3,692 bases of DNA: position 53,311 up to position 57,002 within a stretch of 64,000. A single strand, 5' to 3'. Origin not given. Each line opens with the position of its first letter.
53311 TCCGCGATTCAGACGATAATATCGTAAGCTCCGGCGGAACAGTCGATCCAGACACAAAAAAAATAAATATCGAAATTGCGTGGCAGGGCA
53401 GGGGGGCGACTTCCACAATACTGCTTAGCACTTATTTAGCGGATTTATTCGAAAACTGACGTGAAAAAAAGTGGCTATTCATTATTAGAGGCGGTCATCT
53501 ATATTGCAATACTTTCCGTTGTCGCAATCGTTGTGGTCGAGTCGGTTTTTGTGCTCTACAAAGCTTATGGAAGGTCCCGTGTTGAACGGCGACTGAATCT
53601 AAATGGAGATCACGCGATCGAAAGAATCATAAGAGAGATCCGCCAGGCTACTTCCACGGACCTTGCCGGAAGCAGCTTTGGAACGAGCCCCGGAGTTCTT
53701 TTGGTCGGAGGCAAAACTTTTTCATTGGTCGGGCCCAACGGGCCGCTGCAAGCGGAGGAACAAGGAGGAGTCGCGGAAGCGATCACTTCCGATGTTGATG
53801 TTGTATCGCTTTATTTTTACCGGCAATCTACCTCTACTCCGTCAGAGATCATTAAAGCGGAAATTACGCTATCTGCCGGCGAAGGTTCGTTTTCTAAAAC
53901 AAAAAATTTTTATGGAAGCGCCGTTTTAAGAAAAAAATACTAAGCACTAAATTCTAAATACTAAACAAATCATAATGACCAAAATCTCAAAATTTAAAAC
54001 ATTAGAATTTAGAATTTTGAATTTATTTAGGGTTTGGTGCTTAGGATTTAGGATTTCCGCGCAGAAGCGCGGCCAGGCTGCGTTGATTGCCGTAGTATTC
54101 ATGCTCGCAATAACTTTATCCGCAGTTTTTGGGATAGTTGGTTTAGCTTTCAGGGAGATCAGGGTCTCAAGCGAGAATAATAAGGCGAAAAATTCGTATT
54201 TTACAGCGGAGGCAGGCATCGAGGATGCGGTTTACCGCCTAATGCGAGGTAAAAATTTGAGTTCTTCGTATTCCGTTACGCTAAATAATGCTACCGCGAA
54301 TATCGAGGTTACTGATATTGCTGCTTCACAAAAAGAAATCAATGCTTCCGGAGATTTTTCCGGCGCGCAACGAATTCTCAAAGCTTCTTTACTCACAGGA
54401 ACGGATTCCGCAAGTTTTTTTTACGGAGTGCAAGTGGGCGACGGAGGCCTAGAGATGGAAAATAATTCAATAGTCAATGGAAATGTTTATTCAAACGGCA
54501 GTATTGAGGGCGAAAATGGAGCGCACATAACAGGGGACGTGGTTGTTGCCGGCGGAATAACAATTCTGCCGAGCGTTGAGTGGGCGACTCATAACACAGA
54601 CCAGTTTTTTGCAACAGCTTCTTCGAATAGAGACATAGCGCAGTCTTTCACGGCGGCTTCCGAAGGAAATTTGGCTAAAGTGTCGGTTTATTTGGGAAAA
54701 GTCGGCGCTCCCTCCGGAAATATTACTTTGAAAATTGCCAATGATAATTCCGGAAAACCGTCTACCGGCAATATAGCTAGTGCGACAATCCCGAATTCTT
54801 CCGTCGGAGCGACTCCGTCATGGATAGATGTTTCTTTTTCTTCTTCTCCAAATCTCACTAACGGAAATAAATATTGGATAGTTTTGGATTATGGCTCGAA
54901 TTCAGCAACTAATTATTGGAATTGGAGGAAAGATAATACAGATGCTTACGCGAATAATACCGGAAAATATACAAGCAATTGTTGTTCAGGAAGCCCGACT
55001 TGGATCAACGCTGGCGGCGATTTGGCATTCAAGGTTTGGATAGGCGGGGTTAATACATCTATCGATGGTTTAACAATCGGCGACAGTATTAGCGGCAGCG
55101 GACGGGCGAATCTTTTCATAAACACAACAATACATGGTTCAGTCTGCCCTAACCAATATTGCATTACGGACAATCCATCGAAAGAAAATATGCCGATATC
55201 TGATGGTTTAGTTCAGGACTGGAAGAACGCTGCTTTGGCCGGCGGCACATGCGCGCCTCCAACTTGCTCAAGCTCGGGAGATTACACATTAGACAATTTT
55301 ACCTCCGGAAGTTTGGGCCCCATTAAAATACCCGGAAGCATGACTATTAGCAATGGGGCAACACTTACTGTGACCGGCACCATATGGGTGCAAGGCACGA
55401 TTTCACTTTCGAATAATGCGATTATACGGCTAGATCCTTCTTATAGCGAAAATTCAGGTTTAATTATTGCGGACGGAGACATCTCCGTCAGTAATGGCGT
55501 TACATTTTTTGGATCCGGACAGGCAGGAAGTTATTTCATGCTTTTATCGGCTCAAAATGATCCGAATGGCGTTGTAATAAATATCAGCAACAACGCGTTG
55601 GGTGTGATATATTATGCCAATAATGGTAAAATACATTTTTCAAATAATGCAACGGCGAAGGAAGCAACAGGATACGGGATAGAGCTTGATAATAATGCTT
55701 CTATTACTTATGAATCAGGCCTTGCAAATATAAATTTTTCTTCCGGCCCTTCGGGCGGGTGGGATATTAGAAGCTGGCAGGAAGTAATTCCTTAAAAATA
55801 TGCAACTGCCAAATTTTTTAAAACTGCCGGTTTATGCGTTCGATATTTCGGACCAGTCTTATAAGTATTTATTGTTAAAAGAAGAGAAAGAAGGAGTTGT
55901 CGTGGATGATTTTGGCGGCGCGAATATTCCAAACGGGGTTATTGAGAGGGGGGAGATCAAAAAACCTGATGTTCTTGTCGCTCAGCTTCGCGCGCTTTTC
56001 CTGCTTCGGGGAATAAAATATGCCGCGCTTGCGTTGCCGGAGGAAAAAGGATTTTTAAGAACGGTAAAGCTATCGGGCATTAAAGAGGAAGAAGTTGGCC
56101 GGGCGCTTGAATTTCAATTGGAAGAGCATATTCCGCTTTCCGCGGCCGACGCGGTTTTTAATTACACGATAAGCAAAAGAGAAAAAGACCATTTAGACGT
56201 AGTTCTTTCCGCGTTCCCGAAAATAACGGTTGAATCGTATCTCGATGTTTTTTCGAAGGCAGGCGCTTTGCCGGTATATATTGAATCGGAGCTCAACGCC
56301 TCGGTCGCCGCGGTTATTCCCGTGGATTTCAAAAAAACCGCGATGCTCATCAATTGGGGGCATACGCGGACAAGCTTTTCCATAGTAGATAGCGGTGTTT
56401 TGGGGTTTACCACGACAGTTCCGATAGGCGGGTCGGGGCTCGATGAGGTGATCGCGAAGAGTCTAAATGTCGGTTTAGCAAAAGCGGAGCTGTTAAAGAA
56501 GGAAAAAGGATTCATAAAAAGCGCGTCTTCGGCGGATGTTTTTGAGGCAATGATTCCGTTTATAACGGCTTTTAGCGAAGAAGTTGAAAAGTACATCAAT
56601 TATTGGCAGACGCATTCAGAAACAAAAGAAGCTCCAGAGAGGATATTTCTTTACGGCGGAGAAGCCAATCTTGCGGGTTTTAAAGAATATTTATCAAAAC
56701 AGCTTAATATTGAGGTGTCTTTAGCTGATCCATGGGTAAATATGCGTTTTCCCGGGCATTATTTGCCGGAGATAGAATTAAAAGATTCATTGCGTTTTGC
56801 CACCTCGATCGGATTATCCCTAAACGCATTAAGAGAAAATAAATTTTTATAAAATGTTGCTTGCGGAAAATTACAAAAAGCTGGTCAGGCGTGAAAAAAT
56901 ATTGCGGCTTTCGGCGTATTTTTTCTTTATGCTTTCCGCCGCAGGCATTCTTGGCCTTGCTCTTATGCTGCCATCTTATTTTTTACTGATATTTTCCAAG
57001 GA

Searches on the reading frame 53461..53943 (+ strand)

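Call 19: search_protein_families(library=pfam, proteins=[window:53461-53943:+], max_evalue=0.001)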
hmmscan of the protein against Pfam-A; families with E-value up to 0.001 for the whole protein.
window:53461-53943:+ (160 aa): 1 family
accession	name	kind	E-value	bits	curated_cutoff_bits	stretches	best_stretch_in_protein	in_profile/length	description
PF07963.17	N_methyl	-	7.9e-05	22.5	21.2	1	2-25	3-26/27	Prokaryotic N-terminal methylation motif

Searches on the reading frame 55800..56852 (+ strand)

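Call 57: search_protein_families(library=pfam, proteins=[window:55800-56852:+], max_evalue=0.001)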
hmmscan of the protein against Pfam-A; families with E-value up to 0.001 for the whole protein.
window:55800-56852:+ (350 aa): 3 families
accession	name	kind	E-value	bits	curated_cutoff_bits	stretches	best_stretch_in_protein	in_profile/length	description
PF11104.14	PilM_2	-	2.3e-34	119.3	27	1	15-342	3-338/340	Type IV pilus assembly protein PilM;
PF14450.12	FtsA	-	2.5e-11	44.5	31.8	1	182-338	1-127/127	Cell division protein FtsA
PF06723.19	MreB_Mbl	-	2.1e-10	40.4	27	1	148-235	113-207/327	MreB/Mbl protein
